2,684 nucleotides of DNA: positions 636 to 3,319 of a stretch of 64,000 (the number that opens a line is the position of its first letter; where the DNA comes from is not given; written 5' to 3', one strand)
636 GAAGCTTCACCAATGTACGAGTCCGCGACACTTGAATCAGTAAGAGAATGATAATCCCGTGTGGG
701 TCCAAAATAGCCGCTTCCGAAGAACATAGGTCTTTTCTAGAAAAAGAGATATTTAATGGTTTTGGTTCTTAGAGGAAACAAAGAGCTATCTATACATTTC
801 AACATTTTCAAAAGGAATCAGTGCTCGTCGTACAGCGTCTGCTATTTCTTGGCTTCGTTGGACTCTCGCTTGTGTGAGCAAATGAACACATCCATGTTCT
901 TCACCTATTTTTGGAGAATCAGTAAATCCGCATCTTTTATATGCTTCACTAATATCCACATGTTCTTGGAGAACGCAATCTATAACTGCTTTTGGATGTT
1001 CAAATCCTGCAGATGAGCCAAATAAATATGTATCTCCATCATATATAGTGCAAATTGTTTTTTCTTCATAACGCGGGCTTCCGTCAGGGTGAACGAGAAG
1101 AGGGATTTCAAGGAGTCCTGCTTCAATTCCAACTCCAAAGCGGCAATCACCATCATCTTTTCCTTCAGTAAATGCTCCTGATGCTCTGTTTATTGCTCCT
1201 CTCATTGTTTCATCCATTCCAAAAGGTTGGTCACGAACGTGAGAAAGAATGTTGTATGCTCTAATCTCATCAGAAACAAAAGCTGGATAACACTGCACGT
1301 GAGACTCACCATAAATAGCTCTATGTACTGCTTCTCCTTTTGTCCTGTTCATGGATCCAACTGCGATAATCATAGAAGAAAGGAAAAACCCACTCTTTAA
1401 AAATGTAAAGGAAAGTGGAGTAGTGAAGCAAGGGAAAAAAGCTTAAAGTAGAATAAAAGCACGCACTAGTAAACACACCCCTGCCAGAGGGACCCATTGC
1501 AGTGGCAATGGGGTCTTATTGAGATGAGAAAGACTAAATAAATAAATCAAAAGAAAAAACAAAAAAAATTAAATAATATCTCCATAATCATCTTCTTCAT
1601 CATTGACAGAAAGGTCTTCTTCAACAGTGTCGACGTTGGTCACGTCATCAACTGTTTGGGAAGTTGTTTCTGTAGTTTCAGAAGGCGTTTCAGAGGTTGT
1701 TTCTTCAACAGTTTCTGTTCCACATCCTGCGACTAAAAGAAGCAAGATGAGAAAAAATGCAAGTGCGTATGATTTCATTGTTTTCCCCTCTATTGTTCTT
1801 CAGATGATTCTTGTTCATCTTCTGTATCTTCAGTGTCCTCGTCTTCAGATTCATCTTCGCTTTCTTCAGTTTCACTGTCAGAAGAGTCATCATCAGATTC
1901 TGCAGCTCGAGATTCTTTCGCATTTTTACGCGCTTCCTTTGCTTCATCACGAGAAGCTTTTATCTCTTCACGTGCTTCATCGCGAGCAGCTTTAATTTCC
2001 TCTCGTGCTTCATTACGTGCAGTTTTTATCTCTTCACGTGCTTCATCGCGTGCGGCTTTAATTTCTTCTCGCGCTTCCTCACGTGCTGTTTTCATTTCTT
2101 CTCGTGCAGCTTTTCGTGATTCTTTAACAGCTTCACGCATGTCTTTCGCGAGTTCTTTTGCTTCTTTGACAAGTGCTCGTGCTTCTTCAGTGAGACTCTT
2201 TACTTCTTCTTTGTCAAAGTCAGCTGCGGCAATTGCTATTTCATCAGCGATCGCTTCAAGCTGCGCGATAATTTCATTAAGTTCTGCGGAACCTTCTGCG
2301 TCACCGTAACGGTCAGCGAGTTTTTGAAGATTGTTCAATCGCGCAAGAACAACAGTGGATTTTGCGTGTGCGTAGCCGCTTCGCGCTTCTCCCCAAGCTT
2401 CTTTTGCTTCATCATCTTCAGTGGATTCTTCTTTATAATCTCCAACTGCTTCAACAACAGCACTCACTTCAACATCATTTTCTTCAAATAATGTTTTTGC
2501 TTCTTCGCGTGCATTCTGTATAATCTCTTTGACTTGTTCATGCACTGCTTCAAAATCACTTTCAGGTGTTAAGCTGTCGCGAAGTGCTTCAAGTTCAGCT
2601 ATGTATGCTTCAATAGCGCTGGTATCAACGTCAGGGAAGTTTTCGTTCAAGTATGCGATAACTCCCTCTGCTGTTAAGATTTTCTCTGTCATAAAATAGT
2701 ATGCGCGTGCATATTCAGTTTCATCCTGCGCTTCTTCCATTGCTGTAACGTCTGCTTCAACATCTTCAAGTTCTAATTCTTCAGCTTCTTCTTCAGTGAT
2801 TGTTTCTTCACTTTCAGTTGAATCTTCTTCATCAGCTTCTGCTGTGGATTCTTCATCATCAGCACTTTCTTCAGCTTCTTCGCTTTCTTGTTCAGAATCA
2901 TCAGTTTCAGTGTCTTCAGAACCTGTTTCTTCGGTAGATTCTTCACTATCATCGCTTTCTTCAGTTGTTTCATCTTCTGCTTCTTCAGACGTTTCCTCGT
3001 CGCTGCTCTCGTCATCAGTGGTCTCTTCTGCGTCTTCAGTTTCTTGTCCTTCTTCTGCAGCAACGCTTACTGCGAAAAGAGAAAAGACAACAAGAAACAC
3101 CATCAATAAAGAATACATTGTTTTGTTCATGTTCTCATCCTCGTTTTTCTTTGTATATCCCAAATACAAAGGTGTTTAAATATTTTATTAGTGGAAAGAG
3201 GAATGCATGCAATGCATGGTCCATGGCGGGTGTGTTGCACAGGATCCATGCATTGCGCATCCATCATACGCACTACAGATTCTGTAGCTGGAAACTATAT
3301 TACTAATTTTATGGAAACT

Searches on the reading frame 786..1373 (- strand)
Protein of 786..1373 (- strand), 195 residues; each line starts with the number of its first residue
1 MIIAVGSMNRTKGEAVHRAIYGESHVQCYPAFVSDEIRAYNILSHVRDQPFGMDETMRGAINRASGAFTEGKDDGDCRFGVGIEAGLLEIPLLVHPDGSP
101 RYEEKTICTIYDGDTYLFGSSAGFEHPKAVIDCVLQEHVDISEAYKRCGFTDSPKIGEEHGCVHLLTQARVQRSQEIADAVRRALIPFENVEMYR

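Call 12: search_protein_families(library=pfam, proteins=[window:786-1373:-])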
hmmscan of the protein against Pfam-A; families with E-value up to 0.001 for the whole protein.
window:786-1373:- (195 aa): 1 family
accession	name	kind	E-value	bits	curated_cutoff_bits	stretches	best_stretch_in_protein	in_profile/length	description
PF01931.24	NTPase_I-T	-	6.1e-29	101.4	25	1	6-188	1-161/162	Protein of unknown function DUF84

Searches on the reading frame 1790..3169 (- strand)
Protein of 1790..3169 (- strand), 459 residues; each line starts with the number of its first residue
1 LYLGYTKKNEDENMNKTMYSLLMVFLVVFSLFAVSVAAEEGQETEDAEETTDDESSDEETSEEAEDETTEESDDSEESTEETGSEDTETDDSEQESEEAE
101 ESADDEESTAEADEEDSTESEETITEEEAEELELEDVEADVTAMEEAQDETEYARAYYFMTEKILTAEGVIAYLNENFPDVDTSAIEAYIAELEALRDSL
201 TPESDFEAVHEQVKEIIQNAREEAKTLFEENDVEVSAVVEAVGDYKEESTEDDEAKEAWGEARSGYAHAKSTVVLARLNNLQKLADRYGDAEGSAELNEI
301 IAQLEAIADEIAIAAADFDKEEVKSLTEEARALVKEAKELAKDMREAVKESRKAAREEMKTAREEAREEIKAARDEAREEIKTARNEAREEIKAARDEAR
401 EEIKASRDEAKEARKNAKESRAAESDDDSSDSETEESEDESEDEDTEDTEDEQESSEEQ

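Call 13: search_protein_families(library=pfam, proteins=[window:1790-3169:-])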
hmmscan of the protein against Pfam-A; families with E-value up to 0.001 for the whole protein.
window:1790-3169:- (459 aa): 0 families

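Call 76: search_protein_families(library=pfam, proteins=[window:1790-3169:-], max_evalue=0.01)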
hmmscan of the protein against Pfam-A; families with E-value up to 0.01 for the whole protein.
window:1790-3169:- (459 aa): 3 families
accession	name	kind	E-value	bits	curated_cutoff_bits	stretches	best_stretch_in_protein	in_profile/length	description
PF00990.26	GGDEF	-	0.0011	19.2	23.8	1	255-400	19-159/161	Diguanylate cyclase, GGDEF domain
PF00430.23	ATP-synt_B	-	0.002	18.6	28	1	321-404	33-116/132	ATP synthase B/B' CF(0)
PF22251.1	PFF1_TM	-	0.0095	15.9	32.3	1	17-132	101-208/300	Vacuolar membrane protease, transmembrane domain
